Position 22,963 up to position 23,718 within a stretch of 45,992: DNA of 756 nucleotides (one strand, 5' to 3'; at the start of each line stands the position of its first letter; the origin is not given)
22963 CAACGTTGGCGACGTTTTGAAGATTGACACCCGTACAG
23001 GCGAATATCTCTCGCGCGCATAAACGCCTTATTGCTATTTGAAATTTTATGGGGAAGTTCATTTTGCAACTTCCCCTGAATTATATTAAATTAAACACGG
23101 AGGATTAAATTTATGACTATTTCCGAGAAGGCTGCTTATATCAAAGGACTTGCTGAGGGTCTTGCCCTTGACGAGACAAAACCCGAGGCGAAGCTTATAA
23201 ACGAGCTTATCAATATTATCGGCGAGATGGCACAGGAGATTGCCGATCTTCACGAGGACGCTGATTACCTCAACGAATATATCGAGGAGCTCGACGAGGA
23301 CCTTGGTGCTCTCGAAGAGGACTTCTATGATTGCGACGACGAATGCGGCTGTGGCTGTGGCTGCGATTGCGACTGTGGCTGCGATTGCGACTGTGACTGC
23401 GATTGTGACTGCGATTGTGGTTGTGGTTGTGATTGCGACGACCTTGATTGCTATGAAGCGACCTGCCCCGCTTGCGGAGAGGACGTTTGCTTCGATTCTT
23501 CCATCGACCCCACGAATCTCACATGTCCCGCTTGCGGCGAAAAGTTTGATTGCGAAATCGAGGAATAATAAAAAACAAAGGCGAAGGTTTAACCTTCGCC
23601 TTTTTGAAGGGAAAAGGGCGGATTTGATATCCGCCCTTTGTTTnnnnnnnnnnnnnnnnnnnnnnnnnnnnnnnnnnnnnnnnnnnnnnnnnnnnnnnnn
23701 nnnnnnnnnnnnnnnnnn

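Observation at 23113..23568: efp-adjacent 151-aa protein with 16 uninterrupted Cys-Gly/Cys-Asp dipeptides built from nested tandem DNA duplications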

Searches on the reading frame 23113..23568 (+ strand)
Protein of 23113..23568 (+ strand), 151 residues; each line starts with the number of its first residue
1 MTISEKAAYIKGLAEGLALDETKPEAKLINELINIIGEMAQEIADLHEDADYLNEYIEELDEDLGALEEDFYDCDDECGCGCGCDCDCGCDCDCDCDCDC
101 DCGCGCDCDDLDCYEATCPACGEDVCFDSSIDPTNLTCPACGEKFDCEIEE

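Call 3: search_protein_families(library=pfam, proteins=[window:23113-23565:+], max_evalue=1)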
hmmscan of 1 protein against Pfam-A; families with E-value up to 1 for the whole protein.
window:23113-23565:+ (151 aa): 5 families
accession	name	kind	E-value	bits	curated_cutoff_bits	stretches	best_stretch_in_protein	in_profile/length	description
PF10046.14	BLOC1_2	-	0.026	15.3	33.4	1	21-71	45-95/96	Biogenesis of lysosome-related organelles complex-1 subunit 2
PF23203.1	KIF21A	-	0.05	13.8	28.5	1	35-70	70-105/161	KIF21A-like domain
PF14300.12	DMP19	-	0.083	13.9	25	1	16-77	43-100/112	DMP19-like protein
PF12329.13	TMF_DNA_bd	-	0.2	12.1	35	1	29-69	28-68/74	TATA element modulatory factor 1 DNA binding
PF04012.17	PspA_IM30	-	0.21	11.6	33.9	1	18-70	77-127/220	PspA/IM30 family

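Call 4: search_protein_families(library=ncbifam, proteins=[window:23113-23565:+], max_evalue=1)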
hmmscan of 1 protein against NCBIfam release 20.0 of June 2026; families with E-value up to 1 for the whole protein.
window:23113-23565:+ (151 aa): 7 families
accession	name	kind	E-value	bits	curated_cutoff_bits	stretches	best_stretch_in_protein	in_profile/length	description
NF045650.1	CD1247_Nterm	equivalog_domain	4.6e-23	81.6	30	1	3-72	1-70/70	CD1247 N-terminal domain-containing protein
NF043058.1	T4SS_LegC2C7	subfamily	0.098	11.6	350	1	27-70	115-158/348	LegC2/C7 family Dot/Icm T4SS effector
NF012181.0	MSCRAMM_SdrD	exception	0.13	9.6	2500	1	43-110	1106-1171/1379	MSCRAMM family adhesin SdrD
NF033872.1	SidA_fam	subfamily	0.21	10.4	60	1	5-63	230-288/379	T4SS effector SidA family protein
NF052320.1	Cbp1_fam_LP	subfamily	0.22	11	90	1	26-70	122-166/286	Cbp1 family collagen-binding glycoprotein adhesin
NF033845.1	MSCRAMM_ClfB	exception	0.54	8.1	999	1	75-109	631-665/871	MSCRAMM family adhesin clumping factor ClfB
NF000535.3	MSCRAMM_SdrC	exception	0.57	8.1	1700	1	47-109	703-765/963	MSCRAMM family adhesin SdrC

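Call 6: find_homologous_proteins(query=window:23113-23565:+, max_evalue=0.001)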
Query window:23113-23565:+ (151 aa): 5039 proteins with E <= 0.001 among 7901 candidates; the best 120 are listed.
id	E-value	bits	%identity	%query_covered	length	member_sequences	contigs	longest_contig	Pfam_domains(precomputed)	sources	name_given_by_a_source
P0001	9.3e-46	174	58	99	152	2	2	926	-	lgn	-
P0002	6.7e-45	171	51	100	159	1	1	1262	-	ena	-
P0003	2.7e-44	169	60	100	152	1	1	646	-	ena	-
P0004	9.2e-44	167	58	100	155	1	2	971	-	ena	-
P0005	7.6e-43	164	57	100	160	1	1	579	-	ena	-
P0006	1.5e-42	163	55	100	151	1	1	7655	-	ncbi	-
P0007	1.6e-42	163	62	97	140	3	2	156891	-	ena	-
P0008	2.0e-42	163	59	100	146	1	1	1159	-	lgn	-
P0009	4.6e-42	162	55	99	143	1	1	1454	-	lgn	-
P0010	6.8e-42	161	50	100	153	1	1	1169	-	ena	-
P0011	9.7e-42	161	54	100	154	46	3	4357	-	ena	-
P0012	1.2e-41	160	53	97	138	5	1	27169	-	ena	-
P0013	1.2e-41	160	56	100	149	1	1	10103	-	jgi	-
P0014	3.5e-41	159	56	100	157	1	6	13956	-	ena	-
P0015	3.6e-41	159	56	100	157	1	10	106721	-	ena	-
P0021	9.5e-41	157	53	98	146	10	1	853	-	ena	-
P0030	1.9e-40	156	55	100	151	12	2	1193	-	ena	-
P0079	1.7e-38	150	59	46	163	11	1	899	-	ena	-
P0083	3.0e-38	149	53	100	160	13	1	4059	-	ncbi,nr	ncbi:MAG: hypothetical protein IIX30_03640 [Clostridia bacterium]|nr:hypothetical protein [Clostridi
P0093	6.0e-38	148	53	97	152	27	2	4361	-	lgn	-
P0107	2.2e-37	146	54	100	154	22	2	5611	-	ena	-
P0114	3.9e-37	146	52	100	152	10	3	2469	-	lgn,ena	-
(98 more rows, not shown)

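Call 13: find_related_loci(query=A1, collection=genome_contigs, flank=4000)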
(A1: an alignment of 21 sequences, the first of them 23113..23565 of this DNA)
Query A1 (151 aa) in genome_contigs; peptide patterns used: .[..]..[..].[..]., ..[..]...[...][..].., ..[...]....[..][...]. (x = any residue, [..] = any of these).
600 stretches matched a pattern (row limit reached: there are more); 540 encode a relative of the query (tblastn E <= 1e-3); the best 80 are kept; 80 distinct loci.
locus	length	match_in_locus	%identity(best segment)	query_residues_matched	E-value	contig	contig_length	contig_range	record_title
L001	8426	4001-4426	54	1-151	2e-37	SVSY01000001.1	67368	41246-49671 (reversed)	MAG: Oscillospiraceae bacterium isolate SIG681 NODE_10084_length_67368_cov_1.712660, whole genome shotgun sequence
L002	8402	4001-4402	58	1-145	2e-36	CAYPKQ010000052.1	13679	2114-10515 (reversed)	MAG TPA_asm: uncultured Lachnospiraceae bacterium isolate SRP315200_co2_202 genome assembly, contig: NODE_5416_length_13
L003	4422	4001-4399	55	1-146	2e-36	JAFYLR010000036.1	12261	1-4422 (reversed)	MAG: Clostridia bacterium isolate RGIG7204 Water_buffalos_Cecum-1__c452558, whole genome shotgun sequence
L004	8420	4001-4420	53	1-151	2e-35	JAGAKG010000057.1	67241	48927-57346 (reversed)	MAG: Clostridia bacterium isolate RGIG8519 Water_deer_Cecum-2__c440151, whole genome shotgun sequence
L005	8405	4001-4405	55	1-145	4e-35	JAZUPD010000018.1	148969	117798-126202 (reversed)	MAG: Eubacteriales bacterium isolate T1900044868_TS20190334.MAGScoT_cleanbin_000031 SGB_3148_k141_1911637, whole genome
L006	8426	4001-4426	49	1-151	9e-35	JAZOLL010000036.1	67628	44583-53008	MAG: Eubacteriales bacterium isolate T1900045654_YK20190348.MAGScoT_cleanbin_000033 SGB_8232_k141_2844283, whole genome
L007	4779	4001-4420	49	1-151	1e-34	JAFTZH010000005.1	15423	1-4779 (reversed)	MAG: Clostridia bacterium isolate RGIG4286 Roe_deer_Colon.Co__c254087, whole genome shotgun sequence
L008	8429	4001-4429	52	1-151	2e-34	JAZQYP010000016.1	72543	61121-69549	MAG: Eubacteriales bacterium isolate T1900045160_TC20190154.MAGScoT_cleanbin_000005 SGB_5038_k141_1317798, whole genome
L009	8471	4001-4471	53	1-151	3e-33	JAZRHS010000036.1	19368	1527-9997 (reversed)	MAG: Eubacteriales bacterium isolate T1900045479_YK20190173.MAGScoT_cleanbin_000040 SGB_7303_k141_4199647, whole genome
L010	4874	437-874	46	1-151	7e-33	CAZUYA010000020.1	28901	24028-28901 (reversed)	MAG TPA_asm: uncultured Ruminococcus sp. isolate SRP225648_co1_141 genome assembly, contig: NODE_3411_length_28901_cov_9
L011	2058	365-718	47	1-149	6e-33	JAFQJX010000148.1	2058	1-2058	MAG: Clostridia bacterium isolate RGIG1887 Goat_Cecum.Co__c1787240, whole genome shotgun sequence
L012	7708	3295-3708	51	1-151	2e-32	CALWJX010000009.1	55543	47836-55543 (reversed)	MAG: uncultured Clostridia bacterium isolate BRZ_FI__bin114 genome assembly, contig: BRZ_FI__NODE_778_length_55543_cov_6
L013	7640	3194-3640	53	1-150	4e-32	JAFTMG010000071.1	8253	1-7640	MAG: Clostridia bacterium isolate RGIG3947 Roe_deer_Cecum-3__c271152, whole genome shotgun sequence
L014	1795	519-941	51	1-151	1e-31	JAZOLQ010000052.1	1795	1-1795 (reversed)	MAG: Eubacteriales bacterium isolate T1900045652_YK20190346.MAGScoT_cleanbin_000044 SGB_8221_k141_126678, whole genome s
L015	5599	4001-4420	52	1-145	1e-31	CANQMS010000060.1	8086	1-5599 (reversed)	MAG: uncultured Clostridia bacterium isolate Lapin-013__bin19 genome assembly, contig: Lapin-013__NODE_5321_length_8086_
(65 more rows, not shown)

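Call 20: predict_structure(alignment_id=A1)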
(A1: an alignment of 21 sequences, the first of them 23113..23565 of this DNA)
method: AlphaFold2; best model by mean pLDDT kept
length: 151 residues; sequences in the alignment: 21
mean_pLDDT: 72.9   pTM: 0.40
mean pLDDT of the five models: 72.9, 72.4, 69.8, 69.6, 69.5
residues with pLDDT >= 90: 48; 70-90: 51; 50-70: 13; < 50: 39
segments of 3 or more residues with pLDDT < 50: 75-108, 148-151
pLDDT, mean of each block of 10 residues (from residue 1): 87 89 91 93 95 96 88 53 39 39 41 71 77 74 64 35
secondary structure, 60 per line:
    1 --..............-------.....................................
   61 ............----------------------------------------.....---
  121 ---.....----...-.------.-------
elements in order: H3-16 H24-72 E113-117 E124-128

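Call 24: search_solved_structures(query=A1, max_evalue=1)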
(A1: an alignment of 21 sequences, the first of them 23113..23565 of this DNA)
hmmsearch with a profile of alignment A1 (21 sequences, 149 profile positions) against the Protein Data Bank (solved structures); distinct sequences matched with E-value up to 1: 22.
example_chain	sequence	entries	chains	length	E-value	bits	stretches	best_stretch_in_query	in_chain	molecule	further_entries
5amo_A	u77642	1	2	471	2.7e-05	27.2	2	24-76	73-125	NOELIN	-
8uzp_M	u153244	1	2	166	0.0017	21.4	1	2-71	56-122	stem_mimetic_01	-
36ro_P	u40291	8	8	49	0.065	16.3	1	109-137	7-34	DNA-directed RNA polymerase subunit Rpo12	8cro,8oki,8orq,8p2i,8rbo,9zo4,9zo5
4qiw_P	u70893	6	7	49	0.15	15.1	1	91-119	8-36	DNA-directed RNA polymerase subunit P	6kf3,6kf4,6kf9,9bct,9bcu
5obz_B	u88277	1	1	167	0.16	15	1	108-142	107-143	Putative transcription factor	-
4arn_A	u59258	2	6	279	0.18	14.9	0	89-134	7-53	TOLL RECEPTOR, VARIABLE LYMPHOCYTE RECEPTOR B.61 CHIMERA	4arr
5k2m_E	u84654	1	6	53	0.22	14.5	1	108-140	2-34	Probable lysine biosynthesis protein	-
9v21_sC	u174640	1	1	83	0.25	14.4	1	103-138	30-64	Small ribosomal subunit protein eS27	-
9v1j_sC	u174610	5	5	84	0.25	14.4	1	103-138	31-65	Small ribosomal subunit protein eS27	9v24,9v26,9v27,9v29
9fhl_C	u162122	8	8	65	0.27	14.3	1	102-135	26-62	Small zinc finger protein HVO-2753-like zinc-binding pocket domain-containing protein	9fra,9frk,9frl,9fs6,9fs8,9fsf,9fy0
5gox_A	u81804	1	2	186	0.49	13.4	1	37-142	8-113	DNA repair protein RAD50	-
1p68_A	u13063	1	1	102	0.57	13.2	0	31-73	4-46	De novo designed protein S-824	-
8br8_Se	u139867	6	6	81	0.63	13.1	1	103-138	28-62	Ribosomal protein S27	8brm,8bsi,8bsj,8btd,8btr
5nus_B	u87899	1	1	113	0.73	12.9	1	108-142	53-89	p44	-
3rkl_A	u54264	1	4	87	0.74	12.8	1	28-67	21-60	STIV-A81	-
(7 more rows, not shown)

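Call 26: fold_search(model_id=the predicted structure, library=pdb)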
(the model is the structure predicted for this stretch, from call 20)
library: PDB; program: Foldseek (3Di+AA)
matches with E <= 10: 33; with E <= 0.001: 0
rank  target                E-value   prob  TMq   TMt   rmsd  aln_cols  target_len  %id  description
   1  9bct_P                5.4e-01  0.91  0.19  0.53   2.3        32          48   31  Cryo-EM structure of Thermococcus kodakarensis FttA-dependent transcription pre-termination complex containing 44 nt R (released 2024-07-31)
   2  8cro_P                6.5e-01  0.63  0.17  0.46   2.9        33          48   45  Cryo-EM structure of Pyrococcus furiosus transcription elongation complex (released 2024-04-17)
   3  9e2t_G                1.4e+00  0.63  0.23  0.36   1.9        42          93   26  Structure of a de novo designed interleukin-21 mimetic complex with IL-21R and IL-2Rg (released 2025-09-24)
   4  1spw_MODEL_1_A        1.8e+00  0.30  0.16  0.51   3.2        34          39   29  Solution Structure of a Loop Truncated Mutant from D. gigas Rubredoxin, NMR (released 2005-03-29)
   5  8hkx_S27E             1.9e+00  0.54  0.18  0.42   2.3        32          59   19  Cryo-EM Structures and Translocation Mechanism of Crenarchaeota Ribosome (released 2023-08-16)
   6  5eio_C                2.0e+00  0.51  0.17  0.52   2.0        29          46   28  Crystal structure of LysY from Thermus thermophilus complexed with NADP+ and LysW-gamma-aminoadipic semialdehyde (released 2016-03-23)
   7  2ppt_B                2.8e+00  0.60  0.20  0.22   1.6        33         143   27  Crystal structure of thioredoxin-2 (released 2007-10-02)
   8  3p2a_A                2.8e+00  0.60  0.20  0.21   1.7        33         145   18  Crystal Structure of Thioredoxin 2 from Yersinia pestis (released 2010-10-13)
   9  7d6l                  2.8e+00  0.41  0.18  0.19   2.5        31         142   19  Crystal structure of Trx2 from D. radiodurans R1 (released 2021-10-13)
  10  6ydh_MODEL_1_A        3.2e+00  0.51  0.20  0.46   1.2        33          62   27  Solution structure and dynamics of Zn-Finger HVO_2753 protein (released 2020-09-23)
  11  2k2d_MODEL_1_A        3.9e+00  0.38  0.19  0.55   1.6        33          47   12  Solution NMR structure of C-terminal domain of human pirh2. Northeast Structural Genomics Consortium (NESG) ta (released 2008-04-15)
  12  6tmf_Y                3.9e+00  0.30  0.17  0.37   2.7        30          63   27  Structure of an archaeal ABCE1-bound ribosomal post-splitting complex (released 2020-02-12)
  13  2ppt_A                4.1e+00  0.51  0.21  0.21   1.5        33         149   27  Crystal structure of thioredoxin-2 (released 2007-10-02)
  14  2nb9_MODEL_1_A        4.4e+00  0.23  0.17  0.48   2.7        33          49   30  Solution structure of ZitP zinc finger (released 2016-12-14)
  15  2xoc_A                4.4e+00  0.08  0.13  0.10   6.9        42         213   21  C-terminal cysteine-rich domain of human CHFR bound to mADPr (released 2010-09-29)
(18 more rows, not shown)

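Call 29: find_encoding_contigs(protein=window:23113-23568:+, flank=3000, max_places=5)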
Protein window:23113-23568:+ (151 aa): no gene with exactly this product is on record in the collection.

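Call 30: list_cluster_members(proteins=[P0011, P0093, P0107, P0083, P0030, P0021, P0079, P0114])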
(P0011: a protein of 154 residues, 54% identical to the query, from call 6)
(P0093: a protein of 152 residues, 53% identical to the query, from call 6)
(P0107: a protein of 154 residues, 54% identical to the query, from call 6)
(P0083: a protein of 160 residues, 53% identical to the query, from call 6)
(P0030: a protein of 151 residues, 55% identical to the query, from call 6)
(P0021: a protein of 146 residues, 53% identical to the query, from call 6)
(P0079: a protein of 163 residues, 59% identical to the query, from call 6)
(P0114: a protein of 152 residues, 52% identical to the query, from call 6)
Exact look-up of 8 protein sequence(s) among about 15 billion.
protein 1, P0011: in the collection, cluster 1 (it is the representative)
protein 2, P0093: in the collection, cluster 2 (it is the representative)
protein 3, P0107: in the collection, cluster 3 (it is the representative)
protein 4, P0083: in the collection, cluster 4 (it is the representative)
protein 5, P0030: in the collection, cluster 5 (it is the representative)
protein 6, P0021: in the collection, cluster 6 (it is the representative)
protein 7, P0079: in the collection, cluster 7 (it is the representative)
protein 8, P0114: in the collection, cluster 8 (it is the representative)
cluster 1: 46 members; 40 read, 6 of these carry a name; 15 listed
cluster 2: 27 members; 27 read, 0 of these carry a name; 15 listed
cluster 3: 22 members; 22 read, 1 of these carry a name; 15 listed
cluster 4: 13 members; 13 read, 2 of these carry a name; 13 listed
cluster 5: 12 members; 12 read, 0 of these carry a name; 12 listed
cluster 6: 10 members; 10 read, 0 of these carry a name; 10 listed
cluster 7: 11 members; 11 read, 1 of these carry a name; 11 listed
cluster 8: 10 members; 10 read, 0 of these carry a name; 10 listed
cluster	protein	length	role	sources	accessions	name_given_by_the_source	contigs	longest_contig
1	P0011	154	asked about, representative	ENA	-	-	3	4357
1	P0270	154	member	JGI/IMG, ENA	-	frataxin-like iron-binding protein CyaY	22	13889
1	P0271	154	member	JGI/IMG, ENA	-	frataxin-like iron-binding protein CyaY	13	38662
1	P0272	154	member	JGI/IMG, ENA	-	hypothetical protein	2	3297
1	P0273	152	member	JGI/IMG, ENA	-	hypothetical protein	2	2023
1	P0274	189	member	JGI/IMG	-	hypothetical protein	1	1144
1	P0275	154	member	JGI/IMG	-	hypothetical protein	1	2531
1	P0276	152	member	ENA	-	-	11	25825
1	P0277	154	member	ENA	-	-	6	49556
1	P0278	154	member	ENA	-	-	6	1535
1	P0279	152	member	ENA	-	-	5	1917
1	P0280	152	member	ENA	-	-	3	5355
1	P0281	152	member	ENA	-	-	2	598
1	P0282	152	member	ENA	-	-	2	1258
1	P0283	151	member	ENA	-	-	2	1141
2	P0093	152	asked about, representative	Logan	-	-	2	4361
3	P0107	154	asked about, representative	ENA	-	-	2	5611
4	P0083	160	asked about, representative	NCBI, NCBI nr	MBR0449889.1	MAG: hypothetical protein IIX30_03640 [Clostridia bacterium] | hypothetical protein [Clostridia bacterium]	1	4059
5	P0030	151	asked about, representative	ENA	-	-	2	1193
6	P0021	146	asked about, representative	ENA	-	-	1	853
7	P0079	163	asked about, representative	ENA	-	-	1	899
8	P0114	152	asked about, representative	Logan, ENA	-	-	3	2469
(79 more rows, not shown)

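Call 47: search_protein_families(library=pfam, alignment_id=A2, max_evalue=0.1)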
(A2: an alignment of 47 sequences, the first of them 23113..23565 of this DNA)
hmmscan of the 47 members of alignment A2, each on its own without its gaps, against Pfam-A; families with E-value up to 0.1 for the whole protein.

A. member 1, window:23113-23565:+ (151 aa): 3 families
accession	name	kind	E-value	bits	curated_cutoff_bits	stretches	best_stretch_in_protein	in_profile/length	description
PF10046.14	BLOC1_2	-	0.026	15.3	33.4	1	21-71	45-95/96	Biogenesis of lysosome-related organelles complex-1 subunit 2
PF23203.1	KIF21A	-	0.05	13.8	28.5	1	35-70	70-105/161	KIF21A-like domain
PF14300.12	DMP19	-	0.083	13.9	25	0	16-77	43-100/112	DMP19-like protein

B. families by the number of members that match (of 47 scanned): 156 families (the first 25 are shown)
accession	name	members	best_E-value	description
PF24441.1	DUF7560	24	2.1e-06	Family of unknown function (DUF7560)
PF13717.11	Zn_ribbon_4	23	2.8e-07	zinc-ribbon domain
PF13248.11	Zn_ribbon_3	20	9.3e-06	zinc-ribbon domain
PF21344.3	Zn_ribbon_LysW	15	1e-06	Alpha-aminoadipate carrier protein LysW-like, globular domain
PF25206.1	DUF7836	12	4.8e-05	Domain of unknown function (DUF7836)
PF21276.3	ZNF512_C2HC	12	0.00065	Zinc finger protein 512, C2HC zinc finger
PF09723.15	Zn_ribbon_8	10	0.00084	Zinc ribbon domain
PF10046.14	BLOC1_2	9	0.01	Biogenesis of lysosome-related organelles complex-1 subunit 2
PF25207.1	DUF7837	8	0.0012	Domain of unknown function (DUF7837)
PF23547.1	Zn_ribbon_FGT1_1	8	0.0085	FORGETTER1 first zinc ribbon domain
PF23454.1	Zn_ribbon_Brz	7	7.9e-05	Transcriptional regulator Brz zinc beta ribbon domain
PF12773.13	DZR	7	0.013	Double zinc ribbon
PF13240.11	Zn_Ribbon_1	6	0.00019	zinc-ribbon domain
PF17848.7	Zn_ribbon_ACC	6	0.00047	Acetyl-CoA carboxylase zinc finger domain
PF14353.12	CpXC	6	0.00056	CpXC protein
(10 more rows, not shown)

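Call 48: search_protein_families(library=ncbifam, alignment_id=A2, max_evalue=0.001)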
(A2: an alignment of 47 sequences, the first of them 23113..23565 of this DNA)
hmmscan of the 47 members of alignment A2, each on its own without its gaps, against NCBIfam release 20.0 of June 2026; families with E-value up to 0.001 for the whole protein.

A. member 1, window:23113-23565:+ (151 aa): 1 family
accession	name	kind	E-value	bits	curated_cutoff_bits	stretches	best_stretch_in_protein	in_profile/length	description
NF045650.1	CD1247_Nterm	equivalog_domain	4.6e-23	81.6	30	1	3-72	1-70/70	CD1247 N-terminal domain-containing protein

B. families by the number of members that match (of 47 scanned): 8 families
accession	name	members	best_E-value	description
NF045650.1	CD1247_Nterm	47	5.8e-28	CD1247 N-terminal domain-containing protein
NF047912.1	ECs_2282_CxxC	6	2.2e-06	ECs_2282 family putative zinc-binding protein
NF041070.1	carrier_LysW_Arch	3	1.2e-05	alpha-aminoadipate/glutamate carrier protein LysW/ArgW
TIGR02098.1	MJ0042_CXXC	3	1.3e-05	MJ0042-type zinc finger domain-containing protein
NF045487.1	ASRP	2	0.00031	archaea-specific SMC-related protein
NF038384.1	zinc_YnfU_fam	2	0.00046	YnfU family zinc-binding protein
NF011481.0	PRK14890.1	1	3.7e-05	putative Zn-ribbon RNA-binding protein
NF001669.0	PRK00432.1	1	0.00099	30S ribosomal protein S27ae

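Call 49: search_solved_structures(query=A2, max_evalue=1)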
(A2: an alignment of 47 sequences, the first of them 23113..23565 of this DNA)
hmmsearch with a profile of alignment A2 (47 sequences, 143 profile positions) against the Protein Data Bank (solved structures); distinct sequences matched with E-value up to 1: 113 (the best 60 are shown).
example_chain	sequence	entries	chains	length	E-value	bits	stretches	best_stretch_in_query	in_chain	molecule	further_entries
2i13_A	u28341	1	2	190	4.4e-05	26.6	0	97-132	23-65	Aart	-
5obz_B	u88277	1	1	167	0.00037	23.6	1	95-132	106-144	Putative transcription factor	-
5k2m_E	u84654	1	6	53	0.00087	22.4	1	96-132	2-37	Probable lysine biosynthesis protein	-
1mey_C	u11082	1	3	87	0.0023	21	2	96-132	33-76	CONSENSUS ZINC FINGER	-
8br8_Se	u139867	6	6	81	0.0025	20.9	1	89-132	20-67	Ribosomal protein S27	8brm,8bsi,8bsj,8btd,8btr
2nb9_A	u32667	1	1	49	0.0038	20.3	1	96-132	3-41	Uncharacterized protein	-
8rev_D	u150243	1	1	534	0.004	20.2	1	95-132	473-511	General transcription and DNA repair factor IIH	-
2jr7_A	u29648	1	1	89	0.0048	20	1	83-134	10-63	DPH3 homolog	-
5nus_B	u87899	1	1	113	0.0053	19.8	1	95-132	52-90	p44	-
1wge_A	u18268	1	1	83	0.0054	19.8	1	83-134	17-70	Hypothetical protein 2610018L09Rik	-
7pwf_b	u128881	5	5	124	0.0057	19.7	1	89-132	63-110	Ribosomal protein S27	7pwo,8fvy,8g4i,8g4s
8qae_A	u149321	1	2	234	0.006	19.7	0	26-74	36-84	sc-apCC-6-SLLA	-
4qiw_P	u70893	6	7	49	0.0065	19.5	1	96-128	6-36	DNA-directed RNA polymerase subunit P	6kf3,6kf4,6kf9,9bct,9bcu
9fhl_C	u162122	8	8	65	0.0084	19.2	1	90-123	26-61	Small zinc finger protein HVO-2753-like zinc-binding pocket domain-containing protein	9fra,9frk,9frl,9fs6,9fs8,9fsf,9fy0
9tlt_A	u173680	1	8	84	0.012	18.6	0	35-68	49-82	Sc-apCC-2-KLHL20-4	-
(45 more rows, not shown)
